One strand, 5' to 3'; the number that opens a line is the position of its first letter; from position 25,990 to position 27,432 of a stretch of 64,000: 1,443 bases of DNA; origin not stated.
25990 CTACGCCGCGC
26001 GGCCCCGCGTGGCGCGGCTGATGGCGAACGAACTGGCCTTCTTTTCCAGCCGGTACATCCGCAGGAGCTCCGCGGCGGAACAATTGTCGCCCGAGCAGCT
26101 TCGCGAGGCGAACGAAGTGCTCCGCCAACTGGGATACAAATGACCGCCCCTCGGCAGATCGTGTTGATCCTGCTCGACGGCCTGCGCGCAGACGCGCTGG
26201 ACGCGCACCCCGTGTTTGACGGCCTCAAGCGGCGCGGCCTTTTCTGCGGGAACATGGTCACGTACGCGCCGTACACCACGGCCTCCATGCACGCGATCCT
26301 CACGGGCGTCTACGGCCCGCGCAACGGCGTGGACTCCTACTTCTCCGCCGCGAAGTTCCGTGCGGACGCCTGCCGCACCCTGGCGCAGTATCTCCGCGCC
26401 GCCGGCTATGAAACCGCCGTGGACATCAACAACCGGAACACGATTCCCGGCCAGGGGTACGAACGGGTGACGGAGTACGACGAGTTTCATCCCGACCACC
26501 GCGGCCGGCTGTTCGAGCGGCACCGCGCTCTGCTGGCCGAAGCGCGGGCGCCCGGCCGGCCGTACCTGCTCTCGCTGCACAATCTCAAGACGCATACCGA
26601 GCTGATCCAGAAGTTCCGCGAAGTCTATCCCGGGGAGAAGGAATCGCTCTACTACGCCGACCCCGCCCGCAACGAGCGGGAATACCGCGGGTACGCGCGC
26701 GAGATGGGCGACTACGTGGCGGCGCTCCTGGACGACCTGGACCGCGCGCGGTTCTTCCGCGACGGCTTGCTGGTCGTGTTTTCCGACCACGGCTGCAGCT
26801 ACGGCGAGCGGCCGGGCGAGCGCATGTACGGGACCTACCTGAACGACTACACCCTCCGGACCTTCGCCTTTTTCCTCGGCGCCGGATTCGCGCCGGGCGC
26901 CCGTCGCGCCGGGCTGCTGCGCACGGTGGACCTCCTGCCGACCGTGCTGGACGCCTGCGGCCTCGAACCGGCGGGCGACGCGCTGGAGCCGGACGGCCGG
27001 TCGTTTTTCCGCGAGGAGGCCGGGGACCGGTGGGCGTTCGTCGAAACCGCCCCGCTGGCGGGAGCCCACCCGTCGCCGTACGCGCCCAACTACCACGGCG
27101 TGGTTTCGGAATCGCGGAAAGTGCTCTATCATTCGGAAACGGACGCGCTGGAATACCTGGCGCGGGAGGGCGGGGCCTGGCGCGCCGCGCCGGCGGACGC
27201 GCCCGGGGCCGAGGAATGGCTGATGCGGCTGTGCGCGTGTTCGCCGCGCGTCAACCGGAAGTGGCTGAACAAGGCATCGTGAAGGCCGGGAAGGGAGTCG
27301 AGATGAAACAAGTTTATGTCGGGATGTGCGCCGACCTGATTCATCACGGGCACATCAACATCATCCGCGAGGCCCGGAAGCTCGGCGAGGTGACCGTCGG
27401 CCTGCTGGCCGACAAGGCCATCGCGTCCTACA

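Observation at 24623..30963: Phosphonate cassette on the glycan operon: TagD-like cytidylyltransferase fused to PepM, Ppd, Fe-ADH, and two Cys-less sulfatase-fold proteins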

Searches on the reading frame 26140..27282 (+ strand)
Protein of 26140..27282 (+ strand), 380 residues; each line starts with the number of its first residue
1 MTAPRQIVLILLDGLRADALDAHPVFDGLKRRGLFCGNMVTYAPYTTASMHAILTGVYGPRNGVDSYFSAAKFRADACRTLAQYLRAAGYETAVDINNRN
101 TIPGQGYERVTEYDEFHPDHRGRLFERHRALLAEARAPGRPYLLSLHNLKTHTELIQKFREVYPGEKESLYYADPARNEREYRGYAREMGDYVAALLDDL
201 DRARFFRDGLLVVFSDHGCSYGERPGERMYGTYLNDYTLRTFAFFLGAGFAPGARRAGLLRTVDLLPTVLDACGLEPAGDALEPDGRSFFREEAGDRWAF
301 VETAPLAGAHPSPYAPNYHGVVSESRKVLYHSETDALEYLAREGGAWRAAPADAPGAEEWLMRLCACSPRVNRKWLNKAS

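Call 7: search_protein_families(library=pfam, proteins=[window:26140-27282:+], max_evalue=0.01)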
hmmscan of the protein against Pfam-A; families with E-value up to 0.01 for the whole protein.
window:26140-27282:+ (380 aa): 3 families
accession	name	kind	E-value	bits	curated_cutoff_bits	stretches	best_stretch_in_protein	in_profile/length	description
PF00884.28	Sulfatase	-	1.7e-20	74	25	1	7-274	3-300/301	Sulfatase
PF01663.27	Phosphodiest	-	1.3e-09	38.5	23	1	8-64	2-62/342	Type I phosphodiesterase / nucleotide pyrophosphatase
PF02995.22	DUF229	-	0.00011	21.5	25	1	47-223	172-347/496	Protein of unknown function (DUF229)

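Call 9: search_protein_families(library=ncbifam, proteins=[window:26140-27282:+], max_evalue=0.001)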
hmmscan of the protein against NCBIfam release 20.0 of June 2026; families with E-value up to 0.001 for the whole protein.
window:26140-27282:+ (380 aa): 3 families
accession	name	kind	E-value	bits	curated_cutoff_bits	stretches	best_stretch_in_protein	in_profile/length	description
TIGR03417.1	chol_sulfatase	equivalog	3.4e-11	42.7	433.45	2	172-295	245-366/500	choline-sulfatase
NF010322.0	PRK13759.1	equivalog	1.3e-08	33.8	481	1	6-93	8-100/486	arylsulfatase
NF045661.1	HdlasePehA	equivalog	2.9e-05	22.9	900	0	167-279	269-381/506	phosphoric/sulfuric ester hydrolase PehA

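Call 20: search_solved_structures(query=window:26140-27282:+, max_evalue=0.01, show_alignments=3)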
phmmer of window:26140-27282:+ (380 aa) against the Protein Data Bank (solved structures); distinct sequences matched with E-value up to 0.01: 9.
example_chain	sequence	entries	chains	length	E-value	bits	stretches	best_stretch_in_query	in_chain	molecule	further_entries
7pth_A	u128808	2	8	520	1.2e-07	34.4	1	177-276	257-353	Choline sulfatase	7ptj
6g5z_A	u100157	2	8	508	1.7e-07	33.9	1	177-276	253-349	Choline-sulfatase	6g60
6fny_A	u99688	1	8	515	2.3e-07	33.5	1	177-276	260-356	Choline-sulfatase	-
6j66_A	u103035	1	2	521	3.5e-05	26.3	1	180-289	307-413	Chondroitin sulfate/dermatan sulfate 4-O-endosulfatase protein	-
9bes_B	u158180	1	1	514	6.9e-05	25.3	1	50-277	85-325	S1_8A Sulfatase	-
9bb9_A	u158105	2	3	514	7.5e-05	25.2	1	49-277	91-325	S1_8A sulfatase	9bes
4upk_A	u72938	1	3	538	7.9e-05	25.1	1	181-299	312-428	PHOSPHONATE MONOESTER HYDROLASE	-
9fvt_A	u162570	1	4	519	0.00024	23.5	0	16-63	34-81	Sulfatase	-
2vqr_A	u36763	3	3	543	0.00047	22.6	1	169-274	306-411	PUTATIVE SULFATASE | Multifunctional alkaline phosphatase superfamily protein pRL90232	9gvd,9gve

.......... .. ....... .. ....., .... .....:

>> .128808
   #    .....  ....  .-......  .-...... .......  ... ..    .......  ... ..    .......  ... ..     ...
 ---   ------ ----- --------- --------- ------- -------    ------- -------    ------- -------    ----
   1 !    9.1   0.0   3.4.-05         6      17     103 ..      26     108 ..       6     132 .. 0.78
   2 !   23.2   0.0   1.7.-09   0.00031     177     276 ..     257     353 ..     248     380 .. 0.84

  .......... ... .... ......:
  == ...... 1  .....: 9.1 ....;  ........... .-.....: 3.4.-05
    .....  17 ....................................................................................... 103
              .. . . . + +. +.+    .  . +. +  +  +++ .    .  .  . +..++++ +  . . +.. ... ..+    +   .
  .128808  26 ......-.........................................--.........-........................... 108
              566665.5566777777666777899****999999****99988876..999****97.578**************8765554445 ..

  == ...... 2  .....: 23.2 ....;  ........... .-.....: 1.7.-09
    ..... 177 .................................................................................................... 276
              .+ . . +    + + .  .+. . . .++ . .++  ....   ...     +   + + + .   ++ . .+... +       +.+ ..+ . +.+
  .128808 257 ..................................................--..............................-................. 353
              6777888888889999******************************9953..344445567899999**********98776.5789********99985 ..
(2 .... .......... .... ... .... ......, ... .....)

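Call 27: find_homologous_proteins(query=window:26140-27282:+, max_evalue=0.00001)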
Query window:26140-27282:+ (380 aa): 52 proteins with E <= 0.00001 among 8000 candidates.
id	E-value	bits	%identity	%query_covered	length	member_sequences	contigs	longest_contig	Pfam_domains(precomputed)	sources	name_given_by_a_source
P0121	5.3e-260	880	100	100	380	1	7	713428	PF01663.28,PF00884.29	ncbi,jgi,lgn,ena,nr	ncbi:MAG TPA: sulfatase-like hydrolase/transferase [Kiritimatiellia bacterium]|nr:sulfatase-like hyd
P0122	3.7e-202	690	79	100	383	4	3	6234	PF02995.23,PF01663.28,PF00884.29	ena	-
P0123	2.7e-200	683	76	100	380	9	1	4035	PF01663.28,PF00884.29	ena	-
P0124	2.3e-199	680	76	100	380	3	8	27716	PF02995.23,PF01663.28,PF00884.29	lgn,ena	-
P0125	1.1e-196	672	77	99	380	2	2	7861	PF01663.28,PF00884.29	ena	-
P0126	8.4e-195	665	75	100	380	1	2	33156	PF01663.28,PF00884.29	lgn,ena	-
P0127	1.6e-187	641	74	100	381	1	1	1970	PF02995.23,PF01663.28,PF00884.29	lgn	-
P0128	9.2e-186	636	72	100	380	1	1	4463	PF01663.28,PF00884.29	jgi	jgi:arylsulfatase A-like enzyme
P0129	8.8e-180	616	69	100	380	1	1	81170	PF02995.23,PF01663.28,PF00884.29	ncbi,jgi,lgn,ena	-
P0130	1.4e-179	615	70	100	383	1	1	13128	PF01663.28,PF00884.29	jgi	-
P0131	4.5e-174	597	70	97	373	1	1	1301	PF01663.28,PF00884.29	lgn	-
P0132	1.6e-165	569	65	100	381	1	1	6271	PF02995.23,PF01663.28,PF00884.29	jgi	-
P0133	6.8e-120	419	51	99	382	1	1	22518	PF01663.28,PF00884.29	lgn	-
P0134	2.5e-73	266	37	98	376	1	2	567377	PF01663.28,PF16347.11,PF00884.29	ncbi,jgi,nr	ncbi:MAG: hypothetical protein C4533_04235 [Candidatus Omnitrophota bacterium]|jgi:arylsulfatase A-l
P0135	1.6e-68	250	37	87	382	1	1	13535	PF02995.23,PF01663.28,PF16347.11,PF00884.29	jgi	-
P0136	1.0e-65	240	38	87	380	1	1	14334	PF16347.11,PF00884.29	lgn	-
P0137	8.4e-65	237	40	82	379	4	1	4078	PF01663.28,PF16347.11,PF00884.29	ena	-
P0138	3.4e-63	232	34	87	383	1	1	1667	PF01663.28,PF16347.11,PF00884.29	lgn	-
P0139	3.1e-62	229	37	87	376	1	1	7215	PF02995.23,PF01663.28,PF16347.11,PF00884.29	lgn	-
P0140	6.5e-62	228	38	82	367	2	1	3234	PF01663.28,PF16347.11,PF00884.29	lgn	-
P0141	2.4e-61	226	36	88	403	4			PF16347.11,PF00884.29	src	-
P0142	8.8e-61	224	34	93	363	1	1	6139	PF16347.11,PF00884.29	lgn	-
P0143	9.6e-61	224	34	87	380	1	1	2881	PF01663.28,PF16347.11,PF00884.29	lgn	-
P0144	1.8e-60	223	34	97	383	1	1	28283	PF01663.28,PF16347.11,PF00884.29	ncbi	-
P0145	3.2e-59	219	35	88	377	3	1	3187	PF01663.28,PF16347.11,PF00884.29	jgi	-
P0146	7.7e-59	218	35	88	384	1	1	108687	PF01663.28,PF16347.11,PF00884.29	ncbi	-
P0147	1.0e-58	217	33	86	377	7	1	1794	PF02995.23,PF01663.28,PF16347.11,PF00884.29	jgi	-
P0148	4.7e-58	215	33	86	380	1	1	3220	PF01663.28,PF16347.11,PF00884.29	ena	-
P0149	5.2e-58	215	35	89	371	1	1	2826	PF16347.11,PF00884.29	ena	-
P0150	5.9e-57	212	34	86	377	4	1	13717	PF02995.23,PF01663.28,PF16347.11,PF00884.29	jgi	jgi:arylsulfatase A-like enzyme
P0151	7.9e-57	211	32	88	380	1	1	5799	PF01663.28,PF16347.11,PF00884.29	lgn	-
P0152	7.3e-52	195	34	89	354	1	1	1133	PF16347.11,PF00884.29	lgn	-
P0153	8.9e-50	188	33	88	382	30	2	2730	PF01663.28,PF16347.11,PF00884.29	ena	-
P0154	5.4e-47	179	31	90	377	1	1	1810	PF01663.28,PF16347.11,PF00884.29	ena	-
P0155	7.9e-46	175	33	88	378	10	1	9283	PF16347.11,PF00884.29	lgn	-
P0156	1.3e-45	174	32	88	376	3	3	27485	PF16347.11,PF00884.29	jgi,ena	jgi:arylsulfatase A-like enzyme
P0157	2.8e-45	173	32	88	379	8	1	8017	PF16347.11,PF00884.29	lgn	-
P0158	2.6e-15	75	31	75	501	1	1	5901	PF16347.11,PF00884.29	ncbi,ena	-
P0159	3.0e-15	74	28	84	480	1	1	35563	PF01663.28,PF16347.11,PF00884.29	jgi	jgi:arylsulfatase A-like enzyme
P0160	1.1e-10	59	29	72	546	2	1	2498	PF01663.28,PF00884.29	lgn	-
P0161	3.8e-9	54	29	76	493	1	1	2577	PF01663.28,PF16347.11,PF00884.29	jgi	jgi:arylsulfatase A-like enzyme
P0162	4.9e-9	54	25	89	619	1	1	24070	PF01663.28,PF16347.11,PF00884.29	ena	-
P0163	9.7e-9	53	27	73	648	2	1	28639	PF01663.28,PF16347.11,PF00884.29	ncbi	-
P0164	3.3e-8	51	28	72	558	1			PF14559.13,PF13431.13,PF13414.13,PF00515.35,PF13424.13,PF13432.13,PF13428.13,PF13181.13,PF01663.28,PF00884.29,PF07719.24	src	-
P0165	7.7e-8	50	30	77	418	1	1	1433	PF01663.28,PF16347.11,PF00884.29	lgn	-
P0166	9.7e-8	50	27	71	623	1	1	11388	PF01663.28,PF16347.11,PF00884.29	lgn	-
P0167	1.1e-7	49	28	77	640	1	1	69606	PF14559.13,PF13414.13,PF13371.13,PF00515.35,PF13432.13,PF13428.13,PF13181.13,PF01663.28,PF16347.11,PF00884.29,PF07719.24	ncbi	-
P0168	1.3e-7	49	27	71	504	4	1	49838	PF01663.28,PF16347.11,PF00884.29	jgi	jgi:arylsulfatase A-like enzyme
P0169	2.0e-7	49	29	72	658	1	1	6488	PF13431.13,PF23914.2,PF13414.13,PF13428.13,PF00884.29,PF14559.13,PF13371.13,PF00515.35,PF12895.14,PF13424.13,PF13432.13,PF13181.13,PF01663.28,PF16347.11,PF07719.24,PF13174.13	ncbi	-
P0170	2.5e-6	45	29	77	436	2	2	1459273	PF01663.28,PF00884.29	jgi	jgi:arylsulfatase A-like enzyme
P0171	3.1e-6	45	27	75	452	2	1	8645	PF01663.28,PF00884.29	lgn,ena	-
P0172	7.1e-6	43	26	70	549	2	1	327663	PF01663.28,PF00884.29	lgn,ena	-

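Call 28: find_encoding_contigs(protein=P0134, flank=10000, max_places=1)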
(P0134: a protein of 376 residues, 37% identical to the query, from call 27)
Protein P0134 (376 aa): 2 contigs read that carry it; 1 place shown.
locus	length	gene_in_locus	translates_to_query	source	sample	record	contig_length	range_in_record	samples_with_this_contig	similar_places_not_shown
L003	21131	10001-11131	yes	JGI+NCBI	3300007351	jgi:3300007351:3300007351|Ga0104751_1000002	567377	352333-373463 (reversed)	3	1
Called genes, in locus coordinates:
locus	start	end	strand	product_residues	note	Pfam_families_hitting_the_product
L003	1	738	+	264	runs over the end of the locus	PF00535:Glycos_transf_2, PF10111:Glyco_tranf_2_2, PF13641:Glyco_tranf_2_3 (weak)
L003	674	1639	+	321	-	PF00535:Glycos_transf_2, PF13641:Glyco_tranf_2_3, PF13632:Glyco_trans_2_3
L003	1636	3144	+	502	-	PF02310:B12-binding (weak), PF04055:Radical_SAM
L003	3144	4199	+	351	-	-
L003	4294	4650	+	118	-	PF13412:HTH_24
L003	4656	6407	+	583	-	PF01663:Phosphodiest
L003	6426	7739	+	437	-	PF01467:CTP_transf_like, PF13714:PEP_mutase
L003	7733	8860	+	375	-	PF02776:TPP_enzyme_N, PF02775:TPP_enzyme_C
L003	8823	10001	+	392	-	PF00465:Fe-ADH, PF13685:Fe-ADH_2 (weak), PF25137:ADH_Fe_C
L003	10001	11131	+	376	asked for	PF00884:Sulfatase, PF01663:Phosphodiest (faint), PF16347:SGSH_C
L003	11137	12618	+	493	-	PF01943:Polysacc_synt, PF13440:Polysacc_synt_3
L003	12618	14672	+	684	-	PF13489:Methyltransf_23, PF08241:Methyltransf_11, PF08242:Methyltransf_12, PF13649:Methyltransf_25, PF13847:Methyltransf_31, PF13439:Glyco_transf_4, PF13579:Glyco_trans_4_4, PF00534:Glycos_transf_1, +2 more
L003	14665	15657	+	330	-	PF00106:adh_short (weak), PF01073:3Beta_HSD, PF01370:Epimerase, PF02719:Polysacc_synt_2, PF04321:RmlD_sub_bind (weak), PF07993:NAD_binding_4, PF16363:GDP_Man_Dehyd, PF13460:NAD_binding_10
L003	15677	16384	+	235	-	PF00483:NTP_transferase, PF12804:NTP_transf_3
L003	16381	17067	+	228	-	PF00535:Glycos_transf_2, PF10111:Glyco_tranf_2_2 (weak), PF13641:Glyco_tranf_2_3 (weak)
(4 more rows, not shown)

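Call 29: find_encoding_contigs(protein=P0146, flank=10000, max_places=1)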
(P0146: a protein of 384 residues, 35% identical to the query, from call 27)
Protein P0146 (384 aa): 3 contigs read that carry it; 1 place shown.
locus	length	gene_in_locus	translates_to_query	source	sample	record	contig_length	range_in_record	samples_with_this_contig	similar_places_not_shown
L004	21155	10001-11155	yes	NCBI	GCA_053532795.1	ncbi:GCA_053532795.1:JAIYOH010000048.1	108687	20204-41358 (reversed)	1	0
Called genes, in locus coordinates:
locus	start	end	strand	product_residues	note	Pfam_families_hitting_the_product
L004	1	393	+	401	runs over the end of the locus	PF13439:Glyco_transf_4, PF13579:Glyco_trans_4_4, PF13477:Glyco_trans_4_2, PF20706:GT4-conflict, PF00534:Glycos_transf_1, PF13692:Glyco_trans_1_4, PF13524:Glyco_trans_1_2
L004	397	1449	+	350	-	-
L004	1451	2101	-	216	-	PF13489:Methyltransf_23 (faint), PF08241:Methyltransf_11, PF13649:Methyltransf_25 (faint)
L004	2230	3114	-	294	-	PF00535:Glycos_transf_2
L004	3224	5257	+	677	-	-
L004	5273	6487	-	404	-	PF13579:Glyco_trans_4_4, PF13439:Glyco_transf_4, PF13477:Glyco_trans_4_2, PF20706:GT4-conflict (weak), PF00534:Glycos_transf_1, PF13692:Glyco_trans_1_4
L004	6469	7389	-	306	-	PF01073:3Beta_HSD, PF01370:Epimerase, PF02719:Polysacc_synt_2, PF04321:RmlD_sub_bind, PF16363:GDP_Man_Dehyd, PF07993:NAD_binding_4 (weak)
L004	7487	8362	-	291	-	PF01066:CDP-OH_P_transf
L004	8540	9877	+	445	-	PF00884:Sulfatase, PF01663:Phosphodiest, PF16347:SGSH_C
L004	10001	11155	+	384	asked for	PF00884:Sulfatase, PF01663:Phosphodiest (faint), PF16347:SGSH_C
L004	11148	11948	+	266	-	-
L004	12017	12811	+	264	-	PF00483:NTP_transferase, PF12804:NTP_transf_3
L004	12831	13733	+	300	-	PF12974:Phosphonate-bd, PF09084:NMT1 (weak)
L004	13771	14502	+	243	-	PF01209:Ubie_methyltran (weak), PF13489:Methyltransf_23, PF01555:N6_N4_Mtase (faint), PF06325:PrmA (faint), PF13847:Methyltransf_31, PF08241:Methyltransf_11, PF08242:Methyltransf_12, PF13649:Methyltransf_25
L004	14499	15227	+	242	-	PF00149:Metallophos, PF12850:Metallophos_2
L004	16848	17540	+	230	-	PF00483:NTP_transferase, PF12804:NTP_transf_3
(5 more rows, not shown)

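Call 30: find_encoding_contigs(protein=P0156, flank=10000, max_places=1)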
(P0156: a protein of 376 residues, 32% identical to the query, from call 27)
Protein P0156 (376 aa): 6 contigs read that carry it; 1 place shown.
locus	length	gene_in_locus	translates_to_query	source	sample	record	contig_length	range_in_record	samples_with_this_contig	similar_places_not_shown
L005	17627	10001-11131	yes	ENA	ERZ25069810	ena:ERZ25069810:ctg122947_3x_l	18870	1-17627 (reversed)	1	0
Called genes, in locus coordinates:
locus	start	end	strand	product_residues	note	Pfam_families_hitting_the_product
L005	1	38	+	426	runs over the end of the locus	?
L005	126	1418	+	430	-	PF01326:PPDK_N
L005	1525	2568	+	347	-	PF00391:PEP-utilizers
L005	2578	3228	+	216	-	PF07722:Peptidase_C26, PF00117:GATase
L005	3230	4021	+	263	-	PF00483:NTP_transferase, PF12804:NTP_transf_3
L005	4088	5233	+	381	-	PF00884:Sulfatase, PF01663:Phosphodiest (weak), PF02995:DUF229 (weak), PF16347:SGSH_C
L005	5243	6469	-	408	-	PF13472:Lipase_GDSL_2 (faint)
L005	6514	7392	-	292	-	PF00535:Glycos_transf_2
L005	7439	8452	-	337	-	PF01380:SIS, PF10432:bact-PGI_C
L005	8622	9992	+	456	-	PF00884:Sulfatase, PF01663:Phosphodiest (faint), PF01676:Metalloenzyme (faint), PF16347:SGSH_C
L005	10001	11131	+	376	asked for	PF00884:Sulfatase, PF16347:SGSH_C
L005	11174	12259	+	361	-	PF01209:Ubie_methyltran, PF01728:FtsJ, PF13489:Methyltransf_23, PF06325:PrmA, PF08003:Methyltransf_9, PF08241:Methyltransf_11, PF08242:Methyltransf_12, PF13649:Methyltransf_25, +4 more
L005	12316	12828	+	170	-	PF00293:NUDIX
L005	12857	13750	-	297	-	PF02668:TauD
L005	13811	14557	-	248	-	PF00483:NTP_transferase, PF12804:NTP_transf_3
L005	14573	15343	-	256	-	PF13640:2OG-FeII_Oxy_3, PF13661:2OG-FeII_Oxy_4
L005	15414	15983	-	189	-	PF02775:TPP_enzyme_C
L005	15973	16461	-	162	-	PF02776:TPP_enzyme_N (weak)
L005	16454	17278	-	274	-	PF13714:PEP_mutase, PF00463:ICL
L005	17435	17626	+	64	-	?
